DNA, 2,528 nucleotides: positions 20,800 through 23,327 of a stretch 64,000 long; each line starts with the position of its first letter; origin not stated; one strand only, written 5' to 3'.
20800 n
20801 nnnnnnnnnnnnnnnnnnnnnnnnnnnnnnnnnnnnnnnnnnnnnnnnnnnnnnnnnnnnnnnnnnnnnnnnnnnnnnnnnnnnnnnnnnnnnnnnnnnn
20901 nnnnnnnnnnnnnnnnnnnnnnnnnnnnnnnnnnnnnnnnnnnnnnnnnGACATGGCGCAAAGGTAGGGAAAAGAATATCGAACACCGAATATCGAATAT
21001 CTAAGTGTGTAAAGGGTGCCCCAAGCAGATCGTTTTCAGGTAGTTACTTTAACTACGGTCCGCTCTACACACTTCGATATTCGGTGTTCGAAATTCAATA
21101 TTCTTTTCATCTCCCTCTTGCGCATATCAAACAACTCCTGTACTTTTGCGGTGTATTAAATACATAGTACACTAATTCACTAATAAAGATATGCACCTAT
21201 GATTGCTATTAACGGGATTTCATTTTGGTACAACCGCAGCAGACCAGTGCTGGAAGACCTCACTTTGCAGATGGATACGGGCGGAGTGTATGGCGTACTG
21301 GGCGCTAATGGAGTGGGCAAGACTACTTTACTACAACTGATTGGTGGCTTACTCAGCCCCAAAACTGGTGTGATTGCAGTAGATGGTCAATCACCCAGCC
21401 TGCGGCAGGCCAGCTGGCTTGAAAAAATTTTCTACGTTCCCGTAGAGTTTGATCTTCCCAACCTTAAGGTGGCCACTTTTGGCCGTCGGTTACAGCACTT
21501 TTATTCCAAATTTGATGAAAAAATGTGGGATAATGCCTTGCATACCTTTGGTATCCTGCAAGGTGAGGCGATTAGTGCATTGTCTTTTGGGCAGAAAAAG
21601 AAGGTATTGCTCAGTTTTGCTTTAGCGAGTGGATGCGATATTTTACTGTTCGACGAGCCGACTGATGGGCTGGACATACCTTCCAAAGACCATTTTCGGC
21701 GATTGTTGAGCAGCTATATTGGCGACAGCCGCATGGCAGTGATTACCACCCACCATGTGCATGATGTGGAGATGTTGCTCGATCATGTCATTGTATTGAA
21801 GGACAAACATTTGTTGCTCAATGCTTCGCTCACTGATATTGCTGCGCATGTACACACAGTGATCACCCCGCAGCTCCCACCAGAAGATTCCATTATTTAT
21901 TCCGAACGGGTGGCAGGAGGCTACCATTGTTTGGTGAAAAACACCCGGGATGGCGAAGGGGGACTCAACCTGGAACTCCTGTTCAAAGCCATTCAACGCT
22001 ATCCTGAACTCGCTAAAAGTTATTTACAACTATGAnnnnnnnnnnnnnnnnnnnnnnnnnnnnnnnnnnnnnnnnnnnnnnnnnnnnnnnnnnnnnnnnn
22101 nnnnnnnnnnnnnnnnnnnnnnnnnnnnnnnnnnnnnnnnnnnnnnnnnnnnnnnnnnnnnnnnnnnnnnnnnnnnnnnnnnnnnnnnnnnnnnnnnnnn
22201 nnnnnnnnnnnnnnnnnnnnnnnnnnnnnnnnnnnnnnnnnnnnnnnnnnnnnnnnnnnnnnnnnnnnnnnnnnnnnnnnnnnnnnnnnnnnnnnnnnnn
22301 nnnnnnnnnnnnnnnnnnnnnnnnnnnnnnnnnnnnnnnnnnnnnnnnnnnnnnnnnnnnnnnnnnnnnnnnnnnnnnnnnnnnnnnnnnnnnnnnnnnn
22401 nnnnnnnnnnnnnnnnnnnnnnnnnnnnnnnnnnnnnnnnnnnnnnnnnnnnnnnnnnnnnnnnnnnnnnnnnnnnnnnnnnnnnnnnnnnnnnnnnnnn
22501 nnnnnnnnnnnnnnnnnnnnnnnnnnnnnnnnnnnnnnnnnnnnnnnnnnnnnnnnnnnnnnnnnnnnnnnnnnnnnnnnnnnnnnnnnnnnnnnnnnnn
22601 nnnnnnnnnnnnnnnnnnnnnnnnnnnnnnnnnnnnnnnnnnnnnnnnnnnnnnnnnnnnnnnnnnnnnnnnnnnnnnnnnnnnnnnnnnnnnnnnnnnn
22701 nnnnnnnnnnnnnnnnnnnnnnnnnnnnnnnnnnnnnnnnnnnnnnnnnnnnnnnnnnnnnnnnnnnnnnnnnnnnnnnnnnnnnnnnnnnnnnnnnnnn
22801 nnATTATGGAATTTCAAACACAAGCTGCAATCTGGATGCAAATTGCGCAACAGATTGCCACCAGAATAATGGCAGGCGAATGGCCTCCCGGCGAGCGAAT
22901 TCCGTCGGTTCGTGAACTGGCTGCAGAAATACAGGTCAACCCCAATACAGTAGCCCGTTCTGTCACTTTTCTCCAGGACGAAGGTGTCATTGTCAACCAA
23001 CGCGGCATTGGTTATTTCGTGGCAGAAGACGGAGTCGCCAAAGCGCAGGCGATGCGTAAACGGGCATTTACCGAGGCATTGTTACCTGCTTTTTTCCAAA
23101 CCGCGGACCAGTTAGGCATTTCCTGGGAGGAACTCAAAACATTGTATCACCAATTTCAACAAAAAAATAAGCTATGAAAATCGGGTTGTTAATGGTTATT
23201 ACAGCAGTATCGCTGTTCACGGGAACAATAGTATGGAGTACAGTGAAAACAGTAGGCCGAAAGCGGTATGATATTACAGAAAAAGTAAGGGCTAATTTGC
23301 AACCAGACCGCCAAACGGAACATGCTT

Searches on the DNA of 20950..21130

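Call 94: search_rna_families(source=window, start=20950, end=21130, threshold=evalue, max_evalue=10)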
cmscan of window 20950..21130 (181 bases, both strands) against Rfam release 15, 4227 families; matches with E-value up to 10: 7.
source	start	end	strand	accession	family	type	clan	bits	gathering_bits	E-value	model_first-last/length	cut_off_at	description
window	20973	21097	-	RF00902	mir-791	Gene; miRNA;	-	20.8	70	0.052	1-86/86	no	mir-791 microRNA precursor family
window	20972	21106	+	RF01013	mir-577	Gene; miRNA;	-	20.3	100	0.12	1-86/86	no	mir-577 microRNA precursor family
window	21103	21119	-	RF02098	DGCR5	Gene; lncRNA;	-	15.2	50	1.2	33-49/49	no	DiGeorge syndrome critical region gene 5 conserved region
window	21103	21119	-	RF01905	HOTAIR_2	Gene; lncRNA;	-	13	60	0.55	53-69/69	no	HOTAIR conserved region 2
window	21059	21130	+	RF02706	TeloSII_ncR30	Gene; sRNA;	-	11.9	86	0.94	1-74/226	3'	TeloSII non coding RNA 30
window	21100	21114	-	RF01128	sR43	Gene; snRNA; snoRNA; CD-box;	-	8.1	45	8.1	1-56/56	no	Small nucleolar RNA sR42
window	20981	21013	+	RF02248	Six3os1_3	Gene; lncRNA;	-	7.8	40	8.3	43-75/75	no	Six3os1 conserved region 3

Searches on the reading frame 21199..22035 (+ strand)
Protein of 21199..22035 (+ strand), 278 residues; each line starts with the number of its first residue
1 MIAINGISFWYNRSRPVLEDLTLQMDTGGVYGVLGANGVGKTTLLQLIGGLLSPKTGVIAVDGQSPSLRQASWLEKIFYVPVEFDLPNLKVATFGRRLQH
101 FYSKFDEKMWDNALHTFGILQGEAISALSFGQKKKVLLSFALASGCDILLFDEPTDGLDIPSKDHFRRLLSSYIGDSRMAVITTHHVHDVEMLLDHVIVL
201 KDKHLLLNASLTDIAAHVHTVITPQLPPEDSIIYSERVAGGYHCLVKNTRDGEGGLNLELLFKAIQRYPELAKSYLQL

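Call 66: search_protein_families(library=pfam, proteins=[window:21199-22035:+], max_evalue=0.00001)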
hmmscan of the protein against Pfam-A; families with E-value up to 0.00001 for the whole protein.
window:21199-22035:+ (278 aa): 2 families
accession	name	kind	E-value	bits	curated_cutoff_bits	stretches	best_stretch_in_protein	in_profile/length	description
PF00005.33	ABC_tran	-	4.1e-21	76.4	25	1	18-155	1-136/137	ABC transporter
PF13304.12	AAA_21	-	3e-11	44.4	27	1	115-186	225-299/304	AAA domain, putative AbiEii toxin, Type IV TA system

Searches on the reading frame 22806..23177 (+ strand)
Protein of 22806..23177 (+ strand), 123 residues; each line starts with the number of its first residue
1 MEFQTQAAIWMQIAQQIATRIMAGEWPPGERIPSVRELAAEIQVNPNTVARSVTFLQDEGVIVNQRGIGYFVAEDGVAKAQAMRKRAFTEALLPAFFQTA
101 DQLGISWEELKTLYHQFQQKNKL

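Call 66: search_protein_families(library=pfam, proteins=[window:22806-23177:+], max_evalue=0.00001)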
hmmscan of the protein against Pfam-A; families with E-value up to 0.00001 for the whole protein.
window:22806-23177:+ (123 aa): 1 family
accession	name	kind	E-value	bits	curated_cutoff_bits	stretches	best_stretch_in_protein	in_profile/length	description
PF00392.27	GntR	-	8.9e-16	57.7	27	1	12-72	4-64/64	Bacterial regulatory proteins, gntR family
